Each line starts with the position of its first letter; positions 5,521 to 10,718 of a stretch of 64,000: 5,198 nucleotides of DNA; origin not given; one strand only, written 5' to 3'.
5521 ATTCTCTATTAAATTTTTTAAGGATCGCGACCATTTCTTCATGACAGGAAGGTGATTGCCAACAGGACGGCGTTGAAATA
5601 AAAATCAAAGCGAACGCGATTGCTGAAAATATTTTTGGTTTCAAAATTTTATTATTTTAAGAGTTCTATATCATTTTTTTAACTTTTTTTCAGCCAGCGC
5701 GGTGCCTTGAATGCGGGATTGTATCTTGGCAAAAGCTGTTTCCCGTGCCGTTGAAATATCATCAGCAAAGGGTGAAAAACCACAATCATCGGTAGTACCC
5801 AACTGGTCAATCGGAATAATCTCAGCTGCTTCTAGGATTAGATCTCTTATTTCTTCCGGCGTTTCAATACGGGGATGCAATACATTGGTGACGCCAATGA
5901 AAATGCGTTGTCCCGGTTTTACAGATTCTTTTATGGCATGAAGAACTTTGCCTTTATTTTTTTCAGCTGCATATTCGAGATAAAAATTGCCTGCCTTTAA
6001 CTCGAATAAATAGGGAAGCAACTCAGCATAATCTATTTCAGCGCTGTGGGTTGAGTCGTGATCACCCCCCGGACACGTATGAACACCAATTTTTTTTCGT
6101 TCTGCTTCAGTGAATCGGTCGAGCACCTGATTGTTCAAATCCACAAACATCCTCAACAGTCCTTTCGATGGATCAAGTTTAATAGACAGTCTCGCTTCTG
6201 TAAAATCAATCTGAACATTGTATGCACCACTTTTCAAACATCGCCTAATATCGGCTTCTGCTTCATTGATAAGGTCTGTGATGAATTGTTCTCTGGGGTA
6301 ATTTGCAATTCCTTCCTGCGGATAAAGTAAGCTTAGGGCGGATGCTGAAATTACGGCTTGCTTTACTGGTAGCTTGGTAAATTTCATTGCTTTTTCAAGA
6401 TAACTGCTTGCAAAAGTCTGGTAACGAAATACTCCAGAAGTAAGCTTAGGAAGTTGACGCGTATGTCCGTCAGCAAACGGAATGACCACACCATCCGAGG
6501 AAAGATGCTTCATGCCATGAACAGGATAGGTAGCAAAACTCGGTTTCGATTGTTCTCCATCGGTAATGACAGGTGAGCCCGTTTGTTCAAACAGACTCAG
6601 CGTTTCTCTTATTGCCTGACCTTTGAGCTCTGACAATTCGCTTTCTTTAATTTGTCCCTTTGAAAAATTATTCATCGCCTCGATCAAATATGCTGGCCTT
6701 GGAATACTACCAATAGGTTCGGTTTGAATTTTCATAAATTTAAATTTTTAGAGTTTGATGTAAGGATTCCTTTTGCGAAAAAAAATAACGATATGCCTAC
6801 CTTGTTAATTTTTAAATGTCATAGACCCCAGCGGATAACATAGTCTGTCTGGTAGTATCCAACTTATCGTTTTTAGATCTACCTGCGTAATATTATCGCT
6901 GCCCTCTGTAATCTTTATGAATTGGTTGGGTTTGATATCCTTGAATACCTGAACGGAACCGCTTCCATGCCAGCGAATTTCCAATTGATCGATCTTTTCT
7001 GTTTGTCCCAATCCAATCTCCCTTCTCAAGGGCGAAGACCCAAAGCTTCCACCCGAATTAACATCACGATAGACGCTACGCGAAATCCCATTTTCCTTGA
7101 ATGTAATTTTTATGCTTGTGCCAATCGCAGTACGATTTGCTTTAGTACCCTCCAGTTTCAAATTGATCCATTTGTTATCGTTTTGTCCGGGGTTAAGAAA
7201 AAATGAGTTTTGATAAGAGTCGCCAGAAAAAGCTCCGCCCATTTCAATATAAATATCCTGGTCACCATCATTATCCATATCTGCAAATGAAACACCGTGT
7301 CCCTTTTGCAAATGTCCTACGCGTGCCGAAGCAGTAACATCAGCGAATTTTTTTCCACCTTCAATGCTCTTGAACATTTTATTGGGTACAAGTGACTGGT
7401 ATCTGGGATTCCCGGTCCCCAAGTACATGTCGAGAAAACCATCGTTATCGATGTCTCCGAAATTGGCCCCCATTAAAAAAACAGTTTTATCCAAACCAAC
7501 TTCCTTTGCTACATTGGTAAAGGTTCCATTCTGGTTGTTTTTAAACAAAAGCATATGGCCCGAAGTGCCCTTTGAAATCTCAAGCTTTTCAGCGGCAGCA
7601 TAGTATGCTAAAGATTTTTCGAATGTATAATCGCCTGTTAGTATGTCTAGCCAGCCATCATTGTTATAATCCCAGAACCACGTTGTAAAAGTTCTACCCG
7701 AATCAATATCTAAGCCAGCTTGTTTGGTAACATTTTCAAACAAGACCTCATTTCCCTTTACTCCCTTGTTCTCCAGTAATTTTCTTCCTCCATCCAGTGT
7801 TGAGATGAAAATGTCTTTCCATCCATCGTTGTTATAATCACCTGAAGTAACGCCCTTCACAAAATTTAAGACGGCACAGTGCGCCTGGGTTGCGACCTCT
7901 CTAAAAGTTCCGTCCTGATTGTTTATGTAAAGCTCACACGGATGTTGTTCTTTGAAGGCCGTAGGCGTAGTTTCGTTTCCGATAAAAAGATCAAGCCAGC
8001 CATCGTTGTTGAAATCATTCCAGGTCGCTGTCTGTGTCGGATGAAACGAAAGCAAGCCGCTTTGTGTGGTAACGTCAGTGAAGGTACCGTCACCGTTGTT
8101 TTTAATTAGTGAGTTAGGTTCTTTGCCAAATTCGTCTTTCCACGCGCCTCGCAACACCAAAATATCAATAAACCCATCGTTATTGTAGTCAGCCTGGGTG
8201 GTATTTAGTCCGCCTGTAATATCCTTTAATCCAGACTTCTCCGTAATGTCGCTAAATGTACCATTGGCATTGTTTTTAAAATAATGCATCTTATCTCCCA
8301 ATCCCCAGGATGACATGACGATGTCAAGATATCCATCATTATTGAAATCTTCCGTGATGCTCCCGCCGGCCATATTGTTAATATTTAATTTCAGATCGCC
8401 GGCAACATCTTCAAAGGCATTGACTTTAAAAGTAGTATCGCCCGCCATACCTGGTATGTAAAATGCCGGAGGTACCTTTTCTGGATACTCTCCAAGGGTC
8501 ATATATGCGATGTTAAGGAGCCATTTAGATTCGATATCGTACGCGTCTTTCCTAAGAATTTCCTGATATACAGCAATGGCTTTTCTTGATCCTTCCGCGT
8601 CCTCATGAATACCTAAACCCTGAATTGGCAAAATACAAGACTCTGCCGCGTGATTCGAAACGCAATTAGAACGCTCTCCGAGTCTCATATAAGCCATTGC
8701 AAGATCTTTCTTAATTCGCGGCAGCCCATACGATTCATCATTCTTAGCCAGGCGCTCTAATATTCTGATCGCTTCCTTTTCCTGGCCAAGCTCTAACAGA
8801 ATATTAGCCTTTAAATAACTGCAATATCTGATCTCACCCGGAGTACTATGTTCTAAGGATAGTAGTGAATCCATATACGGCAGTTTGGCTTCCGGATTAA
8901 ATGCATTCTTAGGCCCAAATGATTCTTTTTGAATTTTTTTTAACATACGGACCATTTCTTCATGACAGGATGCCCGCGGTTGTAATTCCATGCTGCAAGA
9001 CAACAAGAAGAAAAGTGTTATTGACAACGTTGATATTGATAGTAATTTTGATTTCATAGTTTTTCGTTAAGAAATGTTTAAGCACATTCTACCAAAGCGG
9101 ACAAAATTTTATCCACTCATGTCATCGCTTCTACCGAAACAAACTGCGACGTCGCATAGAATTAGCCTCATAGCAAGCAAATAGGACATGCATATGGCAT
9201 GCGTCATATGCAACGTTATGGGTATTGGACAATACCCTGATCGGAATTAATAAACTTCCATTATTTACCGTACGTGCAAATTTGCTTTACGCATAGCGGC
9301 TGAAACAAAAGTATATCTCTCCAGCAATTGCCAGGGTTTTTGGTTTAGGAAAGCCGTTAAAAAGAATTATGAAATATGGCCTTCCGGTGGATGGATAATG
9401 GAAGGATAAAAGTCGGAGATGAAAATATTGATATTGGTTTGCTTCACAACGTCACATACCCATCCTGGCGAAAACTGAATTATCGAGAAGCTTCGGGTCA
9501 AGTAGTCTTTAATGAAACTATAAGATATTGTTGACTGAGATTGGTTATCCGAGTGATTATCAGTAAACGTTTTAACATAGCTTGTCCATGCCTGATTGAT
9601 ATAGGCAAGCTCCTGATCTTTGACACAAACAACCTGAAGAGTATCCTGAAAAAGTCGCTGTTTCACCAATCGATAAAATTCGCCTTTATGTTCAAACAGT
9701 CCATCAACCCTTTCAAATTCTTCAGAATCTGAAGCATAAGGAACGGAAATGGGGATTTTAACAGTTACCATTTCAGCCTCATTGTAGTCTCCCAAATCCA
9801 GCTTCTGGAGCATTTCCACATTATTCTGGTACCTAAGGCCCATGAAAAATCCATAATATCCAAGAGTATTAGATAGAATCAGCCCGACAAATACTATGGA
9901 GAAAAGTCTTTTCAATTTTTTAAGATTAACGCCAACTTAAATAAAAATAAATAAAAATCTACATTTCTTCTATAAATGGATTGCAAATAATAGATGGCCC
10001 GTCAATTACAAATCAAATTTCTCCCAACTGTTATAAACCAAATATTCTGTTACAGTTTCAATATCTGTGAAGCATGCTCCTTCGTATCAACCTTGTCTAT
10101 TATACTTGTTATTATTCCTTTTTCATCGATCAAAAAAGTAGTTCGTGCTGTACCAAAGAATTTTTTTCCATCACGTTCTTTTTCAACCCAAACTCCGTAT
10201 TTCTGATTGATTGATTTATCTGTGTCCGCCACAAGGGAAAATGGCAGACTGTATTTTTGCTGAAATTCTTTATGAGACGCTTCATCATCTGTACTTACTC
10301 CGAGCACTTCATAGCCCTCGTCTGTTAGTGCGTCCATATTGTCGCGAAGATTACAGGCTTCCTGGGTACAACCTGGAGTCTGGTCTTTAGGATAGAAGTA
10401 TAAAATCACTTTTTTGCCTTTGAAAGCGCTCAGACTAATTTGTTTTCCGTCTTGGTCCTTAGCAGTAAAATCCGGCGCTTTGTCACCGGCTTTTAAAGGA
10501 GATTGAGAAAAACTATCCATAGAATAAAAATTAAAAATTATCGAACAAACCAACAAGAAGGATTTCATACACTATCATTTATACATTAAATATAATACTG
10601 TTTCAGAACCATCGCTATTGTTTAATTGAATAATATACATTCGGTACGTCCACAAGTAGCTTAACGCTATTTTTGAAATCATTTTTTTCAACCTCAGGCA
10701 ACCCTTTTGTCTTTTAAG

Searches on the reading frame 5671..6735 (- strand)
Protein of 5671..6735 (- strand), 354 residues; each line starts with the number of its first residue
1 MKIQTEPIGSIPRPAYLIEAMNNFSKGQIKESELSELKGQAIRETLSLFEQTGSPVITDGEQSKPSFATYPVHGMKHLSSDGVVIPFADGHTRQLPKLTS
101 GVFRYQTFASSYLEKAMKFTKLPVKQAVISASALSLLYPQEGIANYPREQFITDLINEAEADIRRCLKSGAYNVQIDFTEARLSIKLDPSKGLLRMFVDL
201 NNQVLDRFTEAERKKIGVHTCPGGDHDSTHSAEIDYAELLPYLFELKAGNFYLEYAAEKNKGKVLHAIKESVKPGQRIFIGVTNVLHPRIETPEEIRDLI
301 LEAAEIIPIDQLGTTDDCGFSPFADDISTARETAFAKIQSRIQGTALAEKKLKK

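Call 102: search_protein_families(library=pfam, proteins=[window:5671-6735:-], max_evalue=0.001)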
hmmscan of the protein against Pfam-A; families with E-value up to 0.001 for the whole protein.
window:5671-6735:- (354 aa): 1 family
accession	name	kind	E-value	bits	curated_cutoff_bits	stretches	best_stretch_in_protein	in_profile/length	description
PF01717.24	Meth_synt_2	-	3.8e-13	49.9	21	1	5-320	3-303/324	Cobalamin-independent synthase, Catalytic domain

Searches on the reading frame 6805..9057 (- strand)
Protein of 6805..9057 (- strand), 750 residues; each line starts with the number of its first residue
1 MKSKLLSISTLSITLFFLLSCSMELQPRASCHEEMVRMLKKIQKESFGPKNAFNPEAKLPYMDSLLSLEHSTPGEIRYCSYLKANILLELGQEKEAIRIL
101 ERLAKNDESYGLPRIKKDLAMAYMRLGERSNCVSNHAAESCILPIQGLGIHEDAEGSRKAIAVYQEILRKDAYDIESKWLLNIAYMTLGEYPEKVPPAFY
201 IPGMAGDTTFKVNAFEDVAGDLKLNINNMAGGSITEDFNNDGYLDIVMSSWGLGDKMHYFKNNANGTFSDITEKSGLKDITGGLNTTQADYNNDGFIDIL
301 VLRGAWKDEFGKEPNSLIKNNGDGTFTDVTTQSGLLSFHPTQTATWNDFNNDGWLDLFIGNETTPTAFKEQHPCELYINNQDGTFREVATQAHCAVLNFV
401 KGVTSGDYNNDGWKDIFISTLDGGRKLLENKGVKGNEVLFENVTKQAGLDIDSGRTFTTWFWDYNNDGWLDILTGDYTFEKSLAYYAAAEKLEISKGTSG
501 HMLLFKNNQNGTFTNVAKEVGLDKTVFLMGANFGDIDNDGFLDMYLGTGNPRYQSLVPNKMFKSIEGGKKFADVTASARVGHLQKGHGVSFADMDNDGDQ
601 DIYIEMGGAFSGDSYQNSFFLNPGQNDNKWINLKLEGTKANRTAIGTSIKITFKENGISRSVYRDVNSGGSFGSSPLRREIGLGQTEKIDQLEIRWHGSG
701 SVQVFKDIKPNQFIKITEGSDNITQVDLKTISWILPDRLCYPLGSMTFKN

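Call 102: search_protein_families(library=pfam, proteins=[window:6805-9057:-], max_evalue=0.001)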
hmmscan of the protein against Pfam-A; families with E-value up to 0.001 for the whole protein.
window:6805-9057:- (750 aa): 3 families
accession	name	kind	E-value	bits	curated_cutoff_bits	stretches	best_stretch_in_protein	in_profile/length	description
PF13517.12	FG-GAP_3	-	8.1e-41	138.9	26.9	5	348-418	1-61/61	FG-GAP-like repeat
PF01839.29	FG-GAP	-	6.2e-14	51.9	22.1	0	235-249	8-21/37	FG-GAP repeat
PF07593.17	UnbV_ASPIC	-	1.4e-12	47.7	23.4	1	644-714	1-67/68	ASPIC and UnbV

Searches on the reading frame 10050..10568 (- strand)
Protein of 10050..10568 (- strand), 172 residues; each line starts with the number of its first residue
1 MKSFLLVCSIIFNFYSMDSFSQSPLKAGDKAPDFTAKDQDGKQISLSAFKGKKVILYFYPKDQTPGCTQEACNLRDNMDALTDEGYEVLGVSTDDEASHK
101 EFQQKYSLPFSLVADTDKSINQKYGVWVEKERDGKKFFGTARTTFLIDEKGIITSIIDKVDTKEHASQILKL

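Call 102: search_protein_families(library=pfam, proteins=[window:10050-10568:-], max_evalue=0.001)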
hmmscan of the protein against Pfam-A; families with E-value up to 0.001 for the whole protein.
window:10050-10568:- (172 aa): 3 families
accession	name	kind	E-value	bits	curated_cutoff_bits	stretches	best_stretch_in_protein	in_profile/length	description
PF00578.27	AhpC-TSA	-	3.2e-44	150.3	26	1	28-155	2-123/124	AhpC/TSA family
PF08534.16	Redoxin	-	1.7e-29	102.9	26.6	1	26-163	1-138/148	Redoxin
PF13911.12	AhpC-TSA_2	-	0.00071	20.4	27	1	74-131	2-59/114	AhpC/TSA antioxidant enzyme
